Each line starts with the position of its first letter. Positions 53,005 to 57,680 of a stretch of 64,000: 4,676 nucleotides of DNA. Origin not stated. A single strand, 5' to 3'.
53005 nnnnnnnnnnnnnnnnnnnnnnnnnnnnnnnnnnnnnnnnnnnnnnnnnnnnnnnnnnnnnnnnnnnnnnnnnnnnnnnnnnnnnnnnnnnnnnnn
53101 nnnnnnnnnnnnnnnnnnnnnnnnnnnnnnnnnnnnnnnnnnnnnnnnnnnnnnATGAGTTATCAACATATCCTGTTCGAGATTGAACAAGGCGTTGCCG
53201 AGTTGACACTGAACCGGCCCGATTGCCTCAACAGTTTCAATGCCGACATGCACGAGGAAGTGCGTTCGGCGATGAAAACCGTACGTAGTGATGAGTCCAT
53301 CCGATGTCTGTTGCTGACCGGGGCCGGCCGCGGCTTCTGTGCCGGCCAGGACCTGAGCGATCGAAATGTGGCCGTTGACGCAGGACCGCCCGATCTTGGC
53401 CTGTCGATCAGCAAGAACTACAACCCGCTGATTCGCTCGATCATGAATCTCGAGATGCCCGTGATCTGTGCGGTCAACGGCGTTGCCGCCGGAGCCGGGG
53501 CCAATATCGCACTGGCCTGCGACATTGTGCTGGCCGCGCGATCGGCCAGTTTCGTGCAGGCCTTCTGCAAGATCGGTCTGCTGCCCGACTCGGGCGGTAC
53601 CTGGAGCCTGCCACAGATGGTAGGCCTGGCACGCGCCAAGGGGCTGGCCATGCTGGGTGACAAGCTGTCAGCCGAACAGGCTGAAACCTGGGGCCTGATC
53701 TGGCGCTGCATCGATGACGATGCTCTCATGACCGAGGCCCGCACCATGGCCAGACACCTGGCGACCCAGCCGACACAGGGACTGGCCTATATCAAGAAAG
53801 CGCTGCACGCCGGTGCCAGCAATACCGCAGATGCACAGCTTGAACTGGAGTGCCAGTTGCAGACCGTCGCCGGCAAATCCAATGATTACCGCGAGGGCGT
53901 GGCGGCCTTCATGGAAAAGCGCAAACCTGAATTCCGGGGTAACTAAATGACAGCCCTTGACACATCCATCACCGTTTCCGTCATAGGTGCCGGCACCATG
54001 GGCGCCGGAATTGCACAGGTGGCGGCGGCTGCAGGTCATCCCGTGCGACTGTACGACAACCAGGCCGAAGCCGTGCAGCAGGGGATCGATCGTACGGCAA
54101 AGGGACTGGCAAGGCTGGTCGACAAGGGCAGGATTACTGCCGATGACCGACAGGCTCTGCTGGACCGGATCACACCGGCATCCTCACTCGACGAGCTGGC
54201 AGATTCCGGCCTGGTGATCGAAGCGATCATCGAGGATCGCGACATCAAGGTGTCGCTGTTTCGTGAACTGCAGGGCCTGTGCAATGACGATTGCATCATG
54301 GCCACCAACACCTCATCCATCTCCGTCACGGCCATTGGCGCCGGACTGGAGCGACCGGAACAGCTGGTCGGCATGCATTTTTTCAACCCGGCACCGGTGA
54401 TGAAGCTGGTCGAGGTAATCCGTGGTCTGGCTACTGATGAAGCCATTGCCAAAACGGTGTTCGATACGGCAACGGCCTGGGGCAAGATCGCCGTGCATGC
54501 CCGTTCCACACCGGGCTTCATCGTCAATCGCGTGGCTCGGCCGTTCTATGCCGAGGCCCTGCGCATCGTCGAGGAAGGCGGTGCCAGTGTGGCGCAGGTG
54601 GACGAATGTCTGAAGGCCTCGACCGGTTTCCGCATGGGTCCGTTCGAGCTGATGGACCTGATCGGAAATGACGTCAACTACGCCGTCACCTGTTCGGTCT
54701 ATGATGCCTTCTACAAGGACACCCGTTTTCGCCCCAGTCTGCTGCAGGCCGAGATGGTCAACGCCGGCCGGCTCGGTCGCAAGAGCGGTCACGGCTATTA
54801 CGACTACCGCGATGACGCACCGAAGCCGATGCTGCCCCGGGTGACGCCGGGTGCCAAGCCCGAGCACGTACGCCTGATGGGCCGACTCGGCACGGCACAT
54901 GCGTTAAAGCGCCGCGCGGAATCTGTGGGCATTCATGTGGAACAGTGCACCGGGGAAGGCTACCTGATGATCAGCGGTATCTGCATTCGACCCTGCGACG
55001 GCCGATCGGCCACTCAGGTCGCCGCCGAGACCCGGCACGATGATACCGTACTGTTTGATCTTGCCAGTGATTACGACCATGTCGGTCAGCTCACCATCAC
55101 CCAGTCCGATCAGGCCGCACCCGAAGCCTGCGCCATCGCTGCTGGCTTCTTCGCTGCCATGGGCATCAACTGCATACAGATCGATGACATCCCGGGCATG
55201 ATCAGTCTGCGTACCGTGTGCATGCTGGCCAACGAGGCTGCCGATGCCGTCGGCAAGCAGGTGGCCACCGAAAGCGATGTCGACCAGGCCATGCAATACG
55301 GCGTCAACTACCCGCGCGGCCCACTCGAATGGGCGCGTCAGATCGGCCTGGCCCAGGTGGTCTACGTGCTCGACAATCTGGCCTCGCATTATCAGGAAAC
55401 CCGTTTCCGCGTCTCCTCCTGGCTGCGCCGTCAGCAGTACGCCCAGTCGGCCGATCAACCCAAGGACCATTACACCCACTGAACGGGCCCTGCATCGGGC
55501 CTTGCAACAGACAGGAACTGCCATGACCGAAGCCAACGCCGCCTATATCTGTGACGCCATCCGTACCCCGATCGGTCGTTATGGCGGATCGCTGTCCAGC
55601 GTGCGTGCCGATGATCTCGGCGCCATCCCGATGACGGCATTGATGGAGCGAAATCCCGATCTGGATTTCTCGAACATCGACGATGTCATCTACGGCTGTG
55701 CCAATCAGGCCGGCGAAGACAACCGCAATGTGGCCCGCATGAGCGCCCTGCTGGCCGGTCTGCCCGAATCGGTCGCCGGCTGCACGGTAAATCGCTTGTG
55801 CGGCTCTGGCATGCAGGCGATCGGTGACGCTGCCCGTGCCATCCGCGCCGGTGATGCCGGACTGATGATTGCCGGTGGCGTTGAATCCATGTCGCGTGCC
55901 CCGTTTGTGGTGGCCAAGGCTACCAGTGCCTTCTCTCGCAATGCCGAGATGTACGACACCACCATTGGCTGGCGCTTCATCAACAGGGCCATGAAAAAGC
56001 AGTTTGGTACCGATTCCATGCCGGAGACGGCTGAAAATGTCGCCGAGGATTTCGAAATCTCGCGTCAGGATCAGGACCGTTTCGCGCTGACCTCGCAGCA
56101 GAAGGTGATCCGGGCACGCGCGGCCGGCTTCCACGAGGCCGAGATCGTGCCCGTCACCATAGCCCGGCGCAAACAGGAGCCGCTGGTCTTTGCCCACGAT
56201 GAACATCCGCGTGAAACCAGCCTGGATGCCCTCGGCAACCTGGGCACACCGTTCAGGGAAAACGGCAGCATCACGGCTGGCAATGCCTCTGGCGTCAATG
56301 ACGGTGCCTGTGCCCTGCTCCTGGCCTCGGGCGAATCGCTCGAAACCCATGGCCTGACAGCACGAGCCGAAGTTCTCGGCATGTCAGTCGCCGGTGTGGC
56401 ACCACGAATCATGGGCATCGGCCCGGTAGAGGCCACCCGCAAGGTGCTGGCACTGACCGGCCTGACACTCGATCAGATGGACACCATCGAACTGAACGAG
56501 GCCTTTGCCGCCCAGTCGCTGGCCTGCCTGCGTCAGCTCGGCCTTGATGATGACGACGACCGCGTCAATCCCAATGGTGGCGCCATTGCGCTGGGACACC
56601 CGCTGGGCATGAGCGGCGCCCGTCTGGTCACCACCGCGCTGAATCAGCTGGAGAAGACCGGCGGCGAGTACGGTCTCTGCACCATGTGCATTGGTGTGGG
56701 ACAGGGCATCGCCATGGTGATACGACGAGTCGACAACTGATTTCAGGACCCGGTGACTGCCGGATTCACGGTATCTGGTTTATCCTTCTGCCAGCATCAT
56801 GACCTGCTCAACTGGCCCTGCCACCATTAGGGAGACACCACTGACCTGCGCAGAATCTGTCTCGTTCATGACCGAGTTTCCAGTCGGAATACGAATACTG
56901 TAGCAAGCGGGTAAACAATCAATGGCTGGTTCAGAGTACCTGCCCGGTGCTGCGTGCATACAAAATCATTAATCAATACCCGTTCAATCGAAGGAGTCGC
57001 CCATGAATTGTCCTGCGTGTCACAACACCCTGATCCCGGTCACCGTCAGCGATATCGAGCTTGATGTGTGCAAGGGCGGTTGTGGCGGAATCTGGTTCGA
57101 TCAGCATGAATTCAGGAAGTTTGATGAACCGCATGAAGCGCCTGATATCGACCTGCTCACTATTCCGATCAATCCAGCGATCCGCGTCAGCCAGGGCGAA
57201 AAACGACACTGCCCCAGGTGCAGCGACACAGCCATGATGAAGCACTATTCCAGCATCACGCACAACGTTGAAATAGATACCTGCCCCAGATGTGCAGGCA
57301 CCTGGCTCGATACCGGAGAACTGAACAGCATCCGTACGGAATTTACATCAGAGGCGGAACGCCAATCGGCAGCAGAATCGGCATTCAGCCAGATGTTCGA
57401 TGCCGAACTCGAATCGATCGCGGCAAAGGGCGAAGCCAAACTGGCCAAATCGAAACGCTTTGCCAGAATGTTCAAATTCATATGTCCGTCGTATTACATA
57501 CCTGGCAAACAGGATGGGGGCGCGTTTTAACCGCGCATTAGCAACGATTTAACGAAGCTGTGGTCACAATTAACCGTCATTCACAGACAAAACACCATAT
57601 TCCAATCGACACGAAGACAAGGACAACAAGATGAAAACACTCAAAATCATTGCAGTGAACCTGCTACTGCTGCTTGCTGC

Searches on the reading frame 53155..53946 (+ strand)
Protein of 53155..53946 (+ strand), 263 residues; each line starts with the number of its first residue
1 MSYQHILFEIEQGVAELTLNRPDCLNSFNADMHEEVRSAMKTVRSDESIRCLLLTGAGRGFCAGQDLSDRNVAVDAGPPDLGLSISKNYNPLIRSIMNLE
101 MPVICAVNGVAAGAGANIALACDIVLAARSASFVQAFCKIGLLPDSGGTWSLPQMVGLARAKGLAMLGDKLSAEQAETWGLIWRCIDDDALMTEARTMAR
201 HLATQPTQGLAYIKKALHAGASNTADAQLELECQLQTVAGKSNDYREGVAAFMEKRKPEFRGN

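Call 44: search_protein_families(library=pfam, proteins=[window:53155-53946:+], max_evalue=0.00001)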
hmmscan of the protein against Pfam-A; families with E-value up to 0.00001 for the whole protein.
window:53155-53946:+ (263 aa): 2 families
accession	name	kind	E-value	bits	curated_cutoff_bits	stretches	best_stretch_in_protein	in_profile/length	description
PF00378.25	ECH_1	-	1.3e-67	228.3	27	1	9-262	1-250/251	Enoyl-CoA hydratase/isomerase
PF16113.10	ECH_2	-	3.7e-31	109.3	27.2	1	16-189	3-175/335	Enoyl-CoA hydratase/isomerase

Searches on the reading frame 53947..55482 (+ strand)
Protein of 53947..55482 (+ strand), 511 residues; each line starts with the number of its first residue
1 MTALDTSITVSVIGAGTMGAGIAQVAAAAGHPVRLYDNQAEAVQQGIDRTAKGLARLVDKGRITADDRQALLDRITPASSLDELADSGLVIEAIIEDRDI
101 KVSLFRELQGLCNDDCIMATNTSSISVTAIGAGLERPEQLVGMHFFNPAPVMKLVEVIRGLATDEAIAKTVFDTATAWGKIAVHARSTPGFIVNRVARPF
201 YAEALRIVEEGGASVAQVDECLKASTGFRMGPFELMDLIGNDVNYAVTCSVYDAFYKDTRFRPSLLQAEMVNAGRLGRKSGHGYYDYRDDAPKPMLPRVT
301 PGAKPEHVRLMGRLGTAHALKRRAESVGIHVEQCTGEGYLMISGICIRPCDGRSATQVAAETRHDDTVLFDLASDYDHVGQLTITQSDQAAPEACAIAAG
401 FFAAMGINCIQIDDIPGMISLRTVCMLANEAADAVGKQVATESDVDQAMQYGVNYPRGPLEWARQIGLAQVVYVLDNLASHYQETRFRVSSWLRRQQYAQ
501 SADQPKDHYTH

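Call 44: search_protein_families(library=pfam, proteins=[window:53947-55482:+], max_evalue=0.00001)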
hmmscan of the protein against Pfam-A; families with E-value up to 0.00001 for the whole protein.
window:53947-55482:+ (511 aa): 4 families
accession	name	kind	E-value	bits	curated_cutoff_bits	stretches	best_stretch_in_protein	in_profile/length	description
PF02737.24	3HCDH_N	-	2.1e-61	207.4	22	1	9-186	1-178/180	3-hydroxyacyl-CoA dehydrogenase, NAD binding domain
PF00725.27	3HCDH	-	8.2e-49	164.5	22.1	2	190-287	1-97/97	3-hydroxyacyl-CoA dehydrogenase, C-terminal domain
PF18321.7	3HCDH_RFF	-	6.5e-17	62.1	23.6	1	349-416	3-69/69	3-hydroxybutyryl-CoA dehydrogenase reduced Rossmann-fold domain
PF03446.21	NAD_binding_2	-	1.3e-06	28.9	21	1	10-125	2-97/161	NAD binding domain of 6-phosphogluconate dehydrogenase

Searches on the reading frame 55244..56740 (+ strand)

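Call 44: search_protein_families(library=pfam, proteins=[window:55244-56740:+], max_evalue=0.00001)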
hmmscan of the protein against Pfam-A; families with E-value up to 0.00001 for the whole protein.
window:55244-56740:+ (498 aa): 2 families
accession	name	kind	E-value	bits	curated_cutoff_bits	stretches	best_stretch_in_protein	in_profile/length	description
PF00108.29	Thiolase_N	-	3e-72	243.6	26.4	1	101-362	2-258/260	Thiolase, N-terminal domain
PF02803.24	Thiolase_C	-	1.5e-45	154.3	27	1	372-494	2-122/123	Thiolase, C-terminal domain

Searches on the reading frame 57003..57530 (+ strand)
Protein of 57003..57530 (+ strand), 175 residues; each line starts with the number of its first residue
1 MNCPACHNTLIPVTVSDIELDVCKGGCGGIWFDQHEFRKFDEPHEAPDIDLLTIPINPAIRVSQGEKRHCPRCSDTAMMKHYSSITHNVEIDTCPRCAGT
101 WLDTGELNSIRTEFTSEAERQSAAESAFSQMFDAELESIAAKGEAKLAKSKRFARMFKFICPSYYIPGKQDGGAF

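Call 49: search_protein_families(library=pfam, proteins=[window:57003-57530:+], max_evalue=0.0001)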
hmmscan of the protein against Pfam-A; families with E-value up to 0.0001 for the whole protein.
window:57003-57530:+ (175 aa): 1 family
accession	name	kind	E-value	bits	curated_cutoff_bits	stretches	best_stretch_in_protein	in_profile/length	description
PF13453.11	Zn_ribbon_TFIIB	-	9e-26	89.4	22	2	69-110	1-38/41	Transcription factor zinc-finger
